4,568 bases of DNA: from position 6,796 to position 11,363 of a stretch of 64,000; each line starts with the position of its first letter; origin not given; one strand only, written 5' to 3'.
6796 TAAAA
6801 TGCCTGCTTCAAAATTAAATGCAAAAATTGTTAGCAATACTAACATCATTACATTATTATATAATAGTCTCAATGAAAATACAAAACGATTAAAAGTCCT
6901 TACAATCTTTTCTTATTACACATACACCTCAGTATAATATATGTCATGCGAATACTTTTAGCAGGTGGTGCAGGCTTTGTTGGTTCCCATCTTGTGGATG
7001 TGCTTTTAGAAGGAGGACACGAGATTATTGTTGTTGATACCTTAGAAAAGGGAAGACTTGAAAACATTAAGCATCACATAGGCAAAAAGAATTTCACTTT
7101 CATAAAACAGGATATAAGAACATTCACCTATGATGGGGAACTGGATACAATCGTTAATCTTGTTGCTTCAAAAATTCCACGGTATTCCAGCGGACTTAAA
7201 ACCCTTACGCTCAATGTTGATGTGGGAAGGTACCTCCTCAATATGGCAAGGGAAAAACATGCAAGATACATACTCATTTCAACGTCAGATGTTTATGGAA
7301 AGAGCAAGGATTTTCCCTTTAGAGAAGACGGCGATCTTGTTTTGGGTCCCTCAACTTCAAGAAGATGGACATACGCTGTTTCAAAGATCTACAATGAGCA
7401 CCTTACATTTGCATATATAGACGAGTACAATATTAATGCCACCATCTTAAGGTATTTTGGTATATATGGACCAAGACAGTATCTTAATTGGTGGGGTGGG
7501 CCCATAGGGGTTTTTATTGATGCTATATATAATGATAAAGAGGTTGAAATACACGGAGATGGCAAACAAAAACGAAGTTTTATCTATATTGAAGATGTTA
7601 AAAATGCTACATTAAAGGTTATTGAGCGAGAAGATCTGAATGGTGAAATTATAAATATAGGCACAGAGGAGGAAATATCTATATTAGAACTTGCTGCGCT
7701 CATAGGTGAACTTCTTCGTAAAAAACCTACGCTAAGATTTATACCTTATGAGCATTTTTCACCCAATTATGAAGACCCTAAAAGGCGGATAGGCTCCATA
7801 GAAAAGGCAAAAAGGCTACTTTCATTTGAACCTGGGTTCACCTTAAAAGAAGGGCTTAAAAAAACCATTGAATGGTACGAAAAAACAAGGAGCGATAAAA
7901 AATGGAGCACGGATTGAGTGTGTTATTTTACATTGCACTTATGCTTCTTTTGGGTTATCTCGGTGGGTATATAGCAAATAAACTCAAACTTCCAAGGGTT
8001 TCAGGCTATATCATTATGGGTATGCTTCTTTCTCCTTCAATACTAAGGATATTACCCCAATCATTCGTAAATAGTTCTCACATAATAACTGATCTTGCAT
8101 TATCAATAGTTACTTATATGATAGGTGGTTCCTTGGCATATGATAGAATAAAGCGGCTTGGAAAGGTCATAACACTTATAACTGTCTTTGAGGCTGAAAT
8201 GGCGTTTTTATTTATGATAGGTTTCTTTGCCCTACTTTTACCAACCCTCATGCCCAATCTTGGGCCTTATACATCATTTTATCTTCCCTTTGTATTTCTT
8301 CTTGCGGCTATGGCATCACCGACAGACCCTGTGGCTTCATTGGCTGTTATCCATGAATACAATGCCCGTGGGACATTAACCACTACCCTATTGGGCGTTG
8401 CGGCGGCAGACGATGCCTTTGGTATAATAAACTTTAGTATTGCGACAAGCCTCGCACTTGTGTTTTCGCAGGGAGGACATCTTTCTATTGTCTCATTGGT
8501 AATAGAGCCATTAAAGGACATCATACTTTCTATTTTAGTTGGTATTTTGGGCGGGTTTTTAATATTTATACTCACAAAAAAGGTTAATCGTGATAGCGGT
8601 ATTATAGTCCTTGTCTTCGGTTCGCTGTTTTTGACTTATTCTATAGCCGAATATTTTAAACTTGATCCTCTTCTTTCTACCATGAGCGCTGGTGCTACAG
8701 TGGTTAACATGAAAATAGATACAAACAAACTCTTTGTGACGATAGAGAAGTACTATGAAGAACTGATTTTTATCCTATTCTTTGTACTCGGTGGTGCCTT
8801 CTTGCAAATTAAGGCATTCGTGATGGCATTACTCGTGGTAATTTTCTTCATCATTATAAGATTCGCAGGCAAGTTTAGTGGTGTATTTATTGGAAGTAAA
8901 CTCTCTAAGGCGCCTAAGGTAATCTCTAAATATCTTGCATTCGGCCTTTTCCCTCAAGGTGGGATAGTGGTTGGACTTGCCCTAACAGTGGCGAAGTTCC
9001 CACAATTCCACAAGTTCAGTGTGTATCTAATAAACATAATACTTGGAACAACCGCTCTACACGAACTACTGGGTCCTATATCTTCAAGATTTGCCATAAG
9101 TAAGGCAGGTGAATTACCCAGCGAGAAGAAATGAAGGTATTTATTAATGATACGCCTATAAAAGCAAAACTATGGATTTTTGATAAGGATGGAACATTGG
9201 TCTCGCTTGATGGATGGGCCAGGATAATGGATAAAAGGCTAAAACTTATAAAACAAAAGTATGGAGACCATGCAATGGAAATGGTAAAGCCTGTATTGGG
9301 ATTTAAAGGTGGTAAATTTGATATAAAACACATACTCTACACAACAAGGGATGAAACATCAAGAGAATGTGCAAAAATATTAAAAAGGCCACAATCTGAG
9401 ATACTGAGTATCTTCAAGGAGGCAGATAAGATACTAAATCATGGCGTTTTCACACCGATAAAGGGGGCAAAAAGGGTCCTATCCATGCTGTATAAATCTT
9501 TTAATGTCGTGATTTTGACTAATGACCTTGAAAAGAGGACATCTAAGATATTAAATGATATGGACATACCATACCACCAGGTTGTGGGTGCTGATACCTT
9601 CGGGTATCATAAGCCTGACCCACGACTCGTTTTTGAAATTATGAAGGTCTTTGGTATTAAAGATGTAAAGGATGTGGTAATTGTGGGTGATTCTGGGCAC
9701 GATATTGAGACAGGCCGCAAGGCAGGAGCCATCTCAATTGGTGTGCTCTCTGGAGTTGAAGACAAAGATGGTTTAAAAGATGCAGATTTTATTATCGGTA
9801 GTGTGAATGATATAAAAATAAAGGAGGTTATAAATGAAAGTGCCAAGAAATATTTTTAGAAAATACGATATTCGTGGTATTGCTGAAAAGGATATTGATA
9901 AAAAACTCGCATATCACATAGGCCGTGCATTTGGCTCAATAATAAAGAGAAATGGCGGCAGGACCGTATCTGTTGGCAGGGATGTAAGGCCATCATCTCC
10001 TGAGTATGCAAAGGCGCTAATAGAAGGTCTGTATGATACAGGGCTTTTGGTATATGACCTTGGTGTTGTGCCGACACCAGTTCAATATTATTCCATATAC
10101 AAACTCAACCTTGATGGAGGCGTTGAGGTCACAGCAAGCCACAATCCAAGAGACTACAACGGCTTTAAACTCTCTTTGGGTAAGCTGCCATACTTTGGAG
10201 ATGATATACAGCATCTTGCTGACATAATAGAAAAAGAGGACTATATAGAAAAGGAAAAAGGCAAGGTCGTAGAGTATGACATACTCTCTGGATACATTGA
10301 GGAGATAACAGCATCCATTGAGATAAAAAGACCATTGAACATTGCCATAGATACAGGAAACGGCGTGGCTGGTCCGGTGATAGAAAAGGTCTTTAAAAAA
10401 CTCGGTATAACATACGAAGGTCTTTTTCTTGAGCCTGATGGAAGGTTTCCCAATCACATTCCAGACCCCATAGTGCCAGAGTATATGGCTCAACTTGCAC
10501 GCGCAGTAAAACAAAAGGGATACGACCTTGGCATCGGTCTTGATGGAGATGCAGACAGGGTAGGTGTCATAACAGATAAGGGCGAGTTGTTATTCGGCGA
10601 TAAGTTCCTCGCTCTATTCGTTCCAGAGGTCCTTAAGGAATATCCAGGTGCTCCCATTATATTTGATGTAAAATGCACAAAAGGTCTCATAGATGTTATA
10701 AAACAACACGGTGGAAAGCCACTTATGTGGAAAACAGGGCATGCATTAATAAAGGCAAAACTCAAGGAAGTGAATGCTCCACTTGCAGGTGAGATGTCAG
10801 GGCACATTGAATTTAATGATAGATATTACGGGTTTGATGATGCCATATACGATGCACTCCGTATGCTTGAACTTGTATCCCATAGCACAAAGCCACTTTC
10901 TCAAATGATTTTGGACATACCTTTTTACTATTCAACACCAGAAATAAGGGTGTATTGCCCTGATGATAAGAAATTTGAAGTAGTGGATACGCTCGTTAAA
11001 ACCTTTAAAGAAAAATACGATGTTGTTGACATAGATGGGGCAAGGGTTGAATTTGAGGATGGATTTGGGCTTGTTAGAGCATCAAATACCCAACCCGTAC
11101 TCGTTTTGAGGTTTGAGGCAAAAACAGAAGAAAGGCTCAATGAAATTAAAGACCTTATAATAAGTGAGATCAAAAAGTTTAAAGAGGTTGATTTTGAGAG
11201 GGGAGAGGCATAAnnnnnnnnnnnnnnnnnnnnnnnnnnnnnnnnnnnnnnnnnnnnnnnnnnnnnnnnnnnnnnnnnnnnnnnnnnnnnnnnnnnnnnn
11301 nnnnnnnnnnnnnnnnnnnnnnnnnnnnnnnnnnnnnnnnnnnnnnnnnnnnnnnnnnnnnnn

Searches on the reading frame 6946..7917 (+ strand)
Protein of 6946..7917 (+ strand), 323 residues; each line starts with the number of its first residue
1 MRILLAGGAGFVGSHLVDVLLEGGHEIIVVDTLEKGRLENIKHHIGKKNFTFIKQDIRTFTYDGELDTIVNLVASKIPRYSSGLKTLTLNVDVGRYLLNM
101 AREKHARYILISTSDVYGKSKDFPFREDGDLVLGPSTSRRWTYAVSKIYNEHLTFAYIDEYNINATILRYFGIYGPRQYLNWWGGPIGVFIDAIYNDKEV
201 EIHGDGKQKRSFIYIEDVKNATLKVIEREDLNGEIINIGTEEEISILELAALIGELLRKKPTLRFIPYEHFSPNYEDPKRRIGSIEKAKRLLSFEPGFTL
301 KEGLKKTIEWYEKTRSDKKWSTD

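Call 65: search_protein_families(library=pfam, proteins=[window:6946-7917:+], max_evalue=0.00001)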
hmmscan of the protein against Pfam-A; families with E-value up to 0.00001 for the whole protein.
window:6946-7917:+ (323 aa): 4 families
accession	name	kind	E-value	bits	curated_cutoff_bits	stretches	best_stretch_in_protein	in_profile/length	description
PF01370.27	Epimerase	-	1.8e-44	152.4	20.9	1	3-239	1-240/240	NAD dependent epimerase/dehydratase family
PF16363.11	GDP_Man_Dehyd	-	1.8e-38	133.3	27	1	4-307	1-332/332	GDP-mannose 4,6 dehydratase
PF01073.25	3Beta_HSD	-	2.8e-07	30.3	22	1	5-221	2-224/280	3-beta hydroxysteroid dehydrogenase/isomerase family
PF04321.23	RmlD_sub_bind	-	2.5e-06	27.2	27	1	1-308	1-282/287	RmlD substrate binding domain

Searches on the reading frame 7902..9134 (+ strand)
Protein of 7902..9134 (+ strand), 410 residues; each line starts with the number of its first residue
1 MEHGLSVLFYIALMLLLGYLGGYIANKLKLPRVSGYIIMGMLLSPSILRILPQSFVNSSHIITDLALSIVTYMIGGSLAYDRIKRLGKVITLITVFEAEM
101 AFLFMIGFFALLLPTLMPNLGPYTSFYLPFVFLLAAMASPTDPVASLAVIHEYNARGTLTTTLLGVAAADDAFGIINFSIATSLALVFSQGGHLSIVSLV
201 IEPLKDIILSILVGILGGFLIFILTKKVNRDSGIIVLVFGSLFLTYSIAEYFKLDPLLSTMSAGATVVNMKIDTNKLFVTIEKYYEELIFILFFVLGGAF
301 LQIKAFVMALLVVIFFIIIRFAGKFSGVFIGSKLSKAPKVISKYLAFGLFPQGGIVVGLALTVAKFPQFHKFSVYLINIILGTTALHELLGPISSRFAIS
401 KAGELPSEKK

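Call 95: search_protein_families(library=pfam, proteins=[window:7902-9134:+], max_evalue=0.00001)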
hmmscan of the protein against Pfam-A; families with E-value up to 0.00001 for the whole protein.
window:7902-9134:+ (410 aa): 1 family
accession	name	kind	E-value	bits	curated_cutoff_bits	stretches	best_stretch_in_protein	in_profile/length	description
PF00999.27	Na_H_Exchanger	-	5.3e-30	105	26.2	1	15-386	4-360/375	Sodium/hydrogen exchanger, transmembrane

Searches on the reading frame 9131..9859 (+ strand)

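Call 95: search_protein_families(library=pfam, proteins=[window:9131-9859:+], max_evalue=0.00001)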
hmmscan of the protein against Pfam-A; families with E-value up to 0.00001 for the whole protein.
window:9131-9859:+ (242 aa): 3 families
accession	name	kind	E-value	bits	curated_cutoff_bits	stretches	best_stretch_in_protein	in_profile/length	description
PF13419.12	HAD_2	-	2.7e-17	63.9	23.8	1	16-205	2-178/178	Haloacid dehalogenase-like hydrolase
PF00702.32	Hydrolase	-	9.9e-15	55.9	26.4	1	13-199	2-191/191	haloacid dehalogenase-like hydrolase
PF13242.12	Hydrolase_like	-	1.2e-10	41.6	22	1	160-223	3-70/75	HAD-hyrolase-like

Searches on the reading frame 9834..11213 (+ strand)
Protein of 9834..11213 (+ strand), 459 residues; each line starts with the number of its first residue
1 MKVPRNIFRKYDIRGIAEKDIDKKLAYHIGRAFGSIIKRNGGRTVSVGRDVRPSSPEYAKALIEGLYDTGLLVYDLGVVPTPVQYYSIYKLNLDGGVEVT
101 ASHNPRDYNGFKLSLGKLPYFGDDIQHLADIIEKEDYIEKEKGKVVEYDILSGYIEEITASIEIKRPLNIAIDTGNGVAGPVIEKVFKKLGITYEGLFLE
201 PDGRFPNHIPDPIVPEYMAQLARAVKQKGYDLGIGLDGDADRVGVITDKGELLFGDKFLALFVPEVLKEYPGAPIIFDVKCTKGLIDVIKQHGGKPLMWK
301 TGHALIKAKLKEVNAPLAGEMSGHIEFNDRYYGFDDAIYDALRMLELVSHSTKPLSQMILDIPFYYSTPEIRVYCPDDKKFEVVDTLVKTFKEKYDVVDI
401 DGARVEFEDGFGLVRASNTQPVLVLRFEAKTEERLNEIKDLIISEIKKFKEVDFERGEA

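Call 3: search_protein_families(library=pfam, proteins=[window:9834-11213:+], max_evalue=0.01)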
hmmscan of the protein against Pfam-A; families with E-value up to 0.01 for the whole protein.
window:9834-11213:+ (459 aa): 5 families
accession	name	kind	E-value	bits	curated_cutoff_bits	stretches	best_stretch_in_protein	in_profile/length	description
PF02878.22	PGM_PMM_I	-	3.9e-35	121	22.5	1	6-136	2-135/138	Phosphoglucomutase/phosphomannomutase, alpha/beta/alpha domain I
PF02879.22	PGM_PMM_II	-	3.4e-24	85.8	29.3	1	153-250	2-103/103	Phosphoglucomutase/phosphomannomutase, alpha/beta/alpha domain II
PF02880.22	PGM_PMM_III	-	1.8e-23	83.3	20.7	1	255-359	2-108/115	Phosphoglucomutase/phosphomannomutase, alpha/beta/alpha domain III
PF00408.26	PGM_PMM_IV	-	4.1e-15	56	23.1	1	370-442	1-65/68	Phosphoglucomutase/phosphomannomutase, C-terminal domain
PF09981.14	DUF2218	-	0.00055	20.7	29.1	1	383-449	12-77/88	Uncharacterized protein conserved in bacteria (DUF2218)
